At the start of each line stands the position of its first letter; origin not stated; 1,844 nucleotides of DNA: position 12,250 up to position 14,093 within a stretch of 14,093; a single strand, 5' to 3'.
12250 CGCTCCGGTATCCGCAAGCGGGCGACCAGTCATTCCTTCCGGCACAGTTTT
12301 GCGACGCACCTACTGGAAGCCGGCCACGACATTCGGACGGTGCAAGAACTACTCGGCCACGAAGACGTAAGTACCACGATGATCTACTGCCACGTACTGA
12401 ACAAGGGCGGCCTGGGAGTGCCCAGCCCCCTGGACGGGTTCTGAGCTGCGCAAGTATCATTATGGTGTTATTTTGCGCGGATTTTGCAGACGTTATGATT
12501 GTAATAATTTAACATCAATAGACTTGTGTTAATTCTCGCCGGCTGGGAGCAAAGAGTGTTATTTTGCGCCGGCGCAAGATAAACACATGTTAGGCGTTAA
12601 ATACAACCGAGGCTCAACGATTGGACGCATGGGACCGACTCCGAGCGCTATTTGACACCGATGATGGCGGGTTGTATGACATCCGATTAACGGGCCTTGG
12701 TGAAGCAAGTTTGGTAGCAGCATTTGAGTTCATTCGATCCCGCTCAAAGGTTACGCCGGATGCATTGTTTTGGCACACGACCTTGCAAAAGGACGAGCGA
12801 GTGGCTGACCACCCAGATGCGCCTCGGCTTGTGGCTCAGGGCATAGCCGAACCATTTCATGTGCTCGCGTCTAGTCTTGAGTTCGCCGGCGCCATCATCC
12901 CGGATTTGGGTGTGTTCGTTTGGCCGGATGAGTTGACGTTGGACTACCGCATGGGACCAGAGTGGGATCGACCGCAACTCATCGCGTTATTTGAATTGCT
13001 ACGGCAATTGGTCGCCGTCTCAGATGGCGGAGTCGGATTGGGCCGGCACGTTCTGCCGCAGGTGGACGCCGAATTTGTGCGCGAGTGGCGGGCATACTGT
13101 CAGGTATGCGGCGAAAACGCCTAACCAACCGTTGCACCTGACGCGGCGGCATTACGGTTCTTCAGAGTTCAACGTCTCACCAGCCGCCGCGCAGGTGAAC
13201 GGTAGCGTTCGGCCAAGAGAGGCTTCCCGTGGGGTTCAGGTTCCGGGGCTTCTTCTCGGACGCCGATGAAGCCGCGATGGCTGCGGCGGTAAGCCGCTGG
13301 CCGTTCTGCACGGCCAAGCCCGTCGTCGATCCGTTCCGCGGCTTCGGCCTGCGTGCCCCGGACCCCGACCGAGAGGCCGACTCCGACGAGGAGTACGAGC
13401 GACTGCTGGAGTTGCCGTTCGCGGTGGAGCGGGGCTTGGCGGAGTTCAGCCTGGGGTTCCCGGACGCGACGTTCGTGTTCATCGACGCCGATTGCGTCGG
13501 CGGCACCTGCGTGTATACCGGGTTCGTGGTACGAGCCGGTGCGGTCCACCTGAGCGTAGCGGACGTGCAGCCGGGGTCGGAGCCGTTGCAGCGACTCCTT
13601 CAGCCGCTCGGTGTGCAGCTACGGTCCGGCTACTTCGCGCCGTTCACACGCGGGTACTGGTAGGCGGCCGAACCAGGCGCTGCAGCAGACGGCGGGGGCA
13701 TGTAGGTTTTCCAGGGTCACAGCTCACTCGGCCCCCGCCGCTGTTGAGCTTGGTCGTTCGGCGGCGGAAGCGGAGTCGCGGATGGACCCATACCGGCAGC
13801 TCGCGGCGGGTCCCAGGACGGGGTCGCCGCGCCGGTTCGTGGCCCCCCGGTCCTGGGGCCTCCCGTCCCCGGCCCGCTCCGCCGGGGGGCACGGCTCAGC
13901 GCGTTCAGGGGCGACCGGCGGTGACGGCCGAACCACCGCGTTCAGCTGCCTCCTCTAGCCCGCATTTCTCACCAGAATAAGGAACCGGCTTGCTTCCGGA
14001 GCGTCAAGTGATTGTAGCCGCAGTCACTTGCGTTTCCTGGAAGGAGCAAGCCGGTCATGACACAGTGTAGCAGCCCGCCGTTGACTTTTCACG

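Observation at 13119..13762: Two attC-like sites share a non-canonical R' box GTTCGGC and GC-rich L cores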

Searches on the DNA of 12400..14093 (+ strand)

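Call 15: search_rna_families(source=window, start=12400, end=14093, threshold=evalue, max_evalue=10)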
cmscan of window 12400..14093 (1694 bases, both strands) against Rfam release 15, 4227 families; matches with E-value up to 10: 3.
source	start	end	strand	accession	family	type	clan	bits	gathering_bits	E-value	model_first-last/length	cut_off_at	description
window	13287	13376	+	RF03006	M23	Gene; sRNA;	-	17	41.2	5.1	1-53/53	no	M23 RNA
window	13273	13323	+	RF02684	Twister-P5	Gene; ribozyme;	CL00120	14.4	37.6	7.2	1-58/58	no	Type-P5 twister ribozyme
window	13477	13588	+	RF01390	isrG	Gene; sRNA;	-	10.7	100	4.4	1-279/279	no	isrG Hfq binding RNA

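Call 50: search_dna_similar(query=window:13119-13213:+, collection=plasmids, mode=distant, max_evalue=0.01, max_rows=10)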
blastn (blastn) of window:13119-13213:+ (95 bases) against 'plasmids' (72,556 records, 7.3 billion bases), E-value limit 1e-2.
Records with a match: 2; places in all: 2; records where one place covers at least 80% of the query: 0.
Best place of each record, by identity: 90-95% 2.
By first word of the organism name: Neorhizobium 1; Variovorax 1.
By predicted mobility (MOB-suite, as given by PLSDB): conjugative 1; non-mobilizable 1.
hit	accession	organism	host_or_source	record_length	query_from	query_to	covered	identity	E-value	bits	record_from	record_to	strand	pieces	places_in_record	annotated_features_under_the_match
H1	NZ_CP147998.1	Neorhizobium sp. EC2-8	-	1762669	47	78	34%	93.8%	5e-3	46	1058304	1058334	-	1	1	record has no annotation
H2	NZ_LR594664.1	Variovorax sp. RA8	Riverbed sediment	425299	62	91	32%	93.3%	5e-3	46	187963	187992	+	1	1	hypothetical protein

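Call 51: search_dna_similar(query=window:13667-13762:+, collection=plasmids, mode=distant, max_evalue=0.01, max_rows=10)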
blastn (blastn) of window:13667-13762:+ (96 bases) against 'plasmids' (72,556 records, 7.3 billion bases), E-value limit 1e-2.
No match.
